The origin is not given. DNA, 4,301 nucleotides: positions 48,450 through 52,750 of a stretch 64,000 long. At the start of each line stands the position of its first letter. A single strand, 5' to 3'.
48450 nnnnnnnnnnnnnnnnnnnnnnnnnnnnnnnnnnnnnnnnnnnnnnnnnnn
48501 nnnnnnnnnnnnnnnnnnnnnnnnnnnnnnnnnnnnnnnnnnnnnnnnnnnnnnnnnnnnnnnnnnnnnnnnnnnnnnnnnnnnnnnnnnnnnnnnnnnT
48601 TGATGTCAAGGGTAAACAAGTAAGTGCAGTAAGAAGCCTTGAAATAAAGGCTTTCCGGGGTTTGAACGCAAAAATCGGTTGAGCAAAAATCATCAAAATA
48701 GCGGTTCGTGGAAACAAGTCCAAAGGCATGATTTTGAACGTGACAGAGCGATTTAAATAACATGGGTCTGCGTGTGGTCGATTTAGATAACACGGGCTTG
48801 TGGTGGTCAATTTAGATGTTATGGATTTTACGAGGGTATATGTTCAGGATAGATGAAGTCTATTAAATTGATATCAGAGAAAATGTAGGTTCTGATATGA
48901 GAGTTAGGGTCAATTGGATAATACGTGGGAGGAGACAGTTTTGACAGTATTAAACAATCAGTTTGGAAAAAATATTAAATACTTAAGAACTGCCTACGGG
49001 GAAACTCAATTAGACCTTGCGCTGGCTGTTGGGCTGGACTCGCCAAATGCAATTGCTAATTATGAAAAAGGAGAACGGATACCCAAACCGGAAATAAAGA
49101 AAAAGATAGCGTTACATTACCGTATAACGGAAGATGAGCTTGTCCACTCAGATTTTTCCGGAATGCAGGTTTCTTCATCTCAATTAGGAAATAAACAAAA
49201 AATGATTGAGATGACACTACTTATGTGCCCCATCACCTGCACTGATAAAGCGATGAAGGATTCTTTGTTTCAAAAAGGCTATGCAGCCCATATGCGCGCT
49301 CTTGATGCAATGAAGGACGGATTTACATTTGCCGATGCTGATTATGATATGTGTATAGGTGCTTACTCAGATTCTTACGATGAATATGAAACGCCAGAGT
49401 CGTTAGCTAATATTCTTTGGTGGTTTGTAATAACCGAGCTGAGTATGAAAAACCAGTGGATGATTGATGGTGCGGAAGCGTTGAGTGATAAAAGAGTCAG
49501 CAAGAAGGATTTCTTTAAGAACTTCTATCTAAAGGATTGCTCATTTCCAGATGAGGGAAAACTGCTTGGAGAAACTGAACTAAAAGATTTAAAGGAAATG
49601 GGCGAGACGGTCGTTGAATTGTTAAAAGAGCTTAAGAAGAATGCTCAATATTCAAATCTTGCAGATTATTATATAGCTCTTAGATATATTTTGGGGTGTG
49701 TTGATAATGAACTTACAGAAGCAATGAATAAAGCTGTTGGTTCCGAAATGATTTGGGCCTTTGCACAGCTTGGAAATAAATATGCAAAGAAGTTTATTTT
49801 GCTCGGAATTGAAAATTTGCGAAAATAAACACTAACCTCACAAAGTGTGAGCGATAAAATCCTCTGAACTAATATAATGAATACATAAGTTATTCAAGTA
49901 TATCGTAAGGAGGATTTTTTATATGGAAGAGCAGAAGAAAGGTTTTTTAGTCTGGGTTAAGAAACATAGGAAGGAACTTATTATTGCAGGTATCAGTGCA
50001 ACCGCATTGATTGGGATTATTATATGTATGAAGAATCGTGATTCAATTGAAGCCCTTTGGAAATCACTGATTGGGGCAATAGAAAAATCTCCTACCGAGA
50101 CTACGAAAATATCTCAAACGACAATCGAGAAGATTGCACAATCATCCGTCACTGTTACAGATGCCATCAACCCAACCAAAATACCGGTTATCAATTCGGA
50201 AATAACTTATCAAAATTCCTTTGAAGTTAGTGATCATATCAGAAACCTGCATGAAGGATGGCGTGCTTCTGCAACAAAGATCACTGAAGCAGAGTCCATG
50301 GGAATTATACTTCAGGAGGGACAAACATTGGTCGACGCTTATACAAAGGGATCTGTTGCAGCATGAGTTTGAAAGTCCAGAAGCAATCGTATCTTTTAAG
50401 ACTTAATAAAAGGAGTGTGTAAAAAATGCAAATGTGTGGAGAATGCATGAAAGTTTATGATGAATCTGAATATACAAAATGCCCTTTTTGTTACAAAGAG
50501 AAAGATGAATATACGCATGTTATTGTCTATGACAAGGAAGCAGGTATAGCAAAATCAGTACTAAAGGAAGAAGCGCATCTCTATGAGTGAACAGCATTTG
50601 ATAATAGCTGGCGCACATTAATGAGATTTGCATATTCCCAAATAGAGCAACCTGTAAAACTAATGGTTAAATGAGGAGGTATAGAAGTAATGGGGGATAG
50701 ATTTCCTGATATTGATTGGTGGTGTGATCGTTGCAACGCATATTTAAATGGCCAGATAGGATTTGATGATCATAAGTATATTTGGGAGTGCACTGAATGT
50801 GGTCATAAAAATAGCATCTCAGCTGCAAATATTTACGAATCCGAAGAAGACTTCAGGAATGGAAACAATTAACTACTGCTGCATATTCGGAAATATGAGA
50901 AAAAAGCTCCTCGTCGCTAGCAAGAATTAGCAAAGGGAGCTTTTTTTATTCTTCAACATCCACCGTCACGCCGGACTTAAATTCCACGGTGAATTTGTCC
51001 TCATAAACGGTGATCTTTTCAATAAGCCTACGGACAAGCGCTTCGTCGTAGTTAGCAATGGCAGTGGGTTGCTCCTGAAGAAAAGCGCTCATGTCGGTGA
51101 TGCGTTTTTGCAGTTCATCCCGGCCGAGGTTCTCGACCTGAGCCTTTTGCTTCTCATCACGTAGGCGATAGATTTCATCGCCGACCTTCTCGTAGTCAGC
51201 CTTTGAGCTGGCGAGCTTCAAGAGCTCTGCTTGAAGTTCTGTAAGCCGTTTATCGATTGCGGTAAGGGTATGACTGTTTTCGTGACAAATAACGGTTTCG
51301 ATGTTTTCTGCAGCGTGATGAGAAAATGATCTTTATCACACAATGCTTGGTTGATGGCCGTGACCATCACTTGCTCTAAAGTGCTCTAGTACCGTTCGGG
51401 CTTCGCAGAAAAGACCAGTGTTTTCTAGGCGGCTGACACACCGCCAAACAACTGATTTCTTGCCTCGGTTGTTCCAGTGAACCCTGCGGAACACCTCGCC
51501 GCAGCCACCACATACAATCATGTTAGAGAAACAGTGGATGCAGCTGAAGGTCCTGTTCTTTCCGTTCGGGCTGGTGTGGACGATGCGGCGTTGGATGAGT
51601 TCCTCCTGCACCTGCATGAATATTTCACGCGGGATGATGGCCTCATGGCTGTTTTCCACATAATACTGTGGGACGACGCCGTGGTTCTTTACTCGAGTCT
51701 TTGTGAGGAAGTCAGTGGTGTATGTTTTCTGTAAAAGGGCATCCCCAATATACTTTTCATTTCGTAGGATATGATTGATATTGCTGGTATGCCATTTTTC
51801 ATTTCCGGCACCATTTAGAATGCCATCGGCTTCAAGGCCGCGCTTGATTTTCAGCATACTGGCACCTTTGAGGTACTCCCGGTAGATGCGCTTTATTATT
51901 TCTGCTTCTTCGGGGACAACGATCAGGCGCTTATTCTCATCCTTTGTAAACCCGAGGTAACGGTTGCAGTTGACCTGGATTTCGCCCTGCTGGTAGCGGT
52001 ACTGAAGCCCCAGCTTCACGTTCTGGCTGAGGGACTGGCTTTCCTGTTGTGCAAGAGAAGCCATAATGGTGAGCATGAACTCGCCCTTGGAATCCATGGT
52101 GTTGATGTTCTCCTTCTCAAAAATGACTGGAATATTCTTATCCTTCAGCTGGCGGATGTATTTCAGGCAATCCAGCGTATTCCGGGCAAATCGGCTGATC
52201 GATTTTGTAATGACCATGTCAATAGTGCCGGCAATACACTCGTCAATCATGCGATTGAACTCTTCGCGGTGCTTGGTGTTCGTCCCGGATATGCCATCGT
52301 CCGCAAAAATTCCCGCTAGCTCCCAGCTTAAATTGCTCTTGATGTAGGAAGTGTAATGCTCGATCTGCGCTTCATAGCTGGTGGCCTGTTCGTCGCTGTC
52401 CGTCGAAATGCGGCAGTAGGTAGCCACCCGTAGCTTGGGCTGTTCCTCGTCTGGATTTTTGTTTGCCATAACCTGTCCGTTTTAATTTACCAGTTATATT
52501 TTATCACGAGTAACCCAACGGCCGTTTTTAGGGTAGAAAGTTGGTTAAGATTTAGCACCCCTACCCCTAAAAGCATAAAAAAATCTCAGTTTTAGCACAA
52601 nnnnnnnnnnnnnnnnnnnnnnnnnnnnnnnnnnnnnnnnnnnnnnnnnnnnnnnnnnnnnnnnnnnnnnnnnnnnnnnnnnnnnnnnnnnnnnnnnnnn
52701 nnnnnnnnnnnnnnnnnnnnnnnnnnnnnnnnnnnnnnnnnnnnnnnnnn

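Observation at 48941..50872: Operon-like set in element I: RNPP/XRE-like regulator, membrane protein and two tiny CxxC zinc-ribbon proteins, one missing from the ORF track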

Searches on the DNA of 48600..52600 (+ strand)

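Call 10: search_dna_similar(query=window:48600-52600:+, collection=plasmids, mode=near)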
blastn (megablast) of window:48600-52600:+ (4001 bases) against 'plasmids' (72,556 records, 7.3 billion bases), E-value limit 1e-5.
No match.

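Call 11: search_dna_similar(query=window:48600-52600:+, collection=phages, mode=near)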
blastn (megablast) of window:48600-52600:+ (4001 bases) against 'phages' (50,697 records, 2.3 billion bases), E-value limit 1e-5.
Records with a match: 1; places in all: 1; records where one place covers at least 80% of the query: 0.
Best place of each record, by identity: 60-80% 1.
By first word of the organism name: phage 1.
By host as written in the record: - 1.
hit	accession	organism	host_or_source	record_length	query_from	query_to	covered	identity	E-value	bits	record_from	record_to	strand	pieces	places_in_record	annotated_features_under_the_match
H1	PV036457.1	phage IMGVR 15682261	human feces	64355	2348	3852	38%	77.5%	0e+0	887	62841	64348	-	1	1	integrase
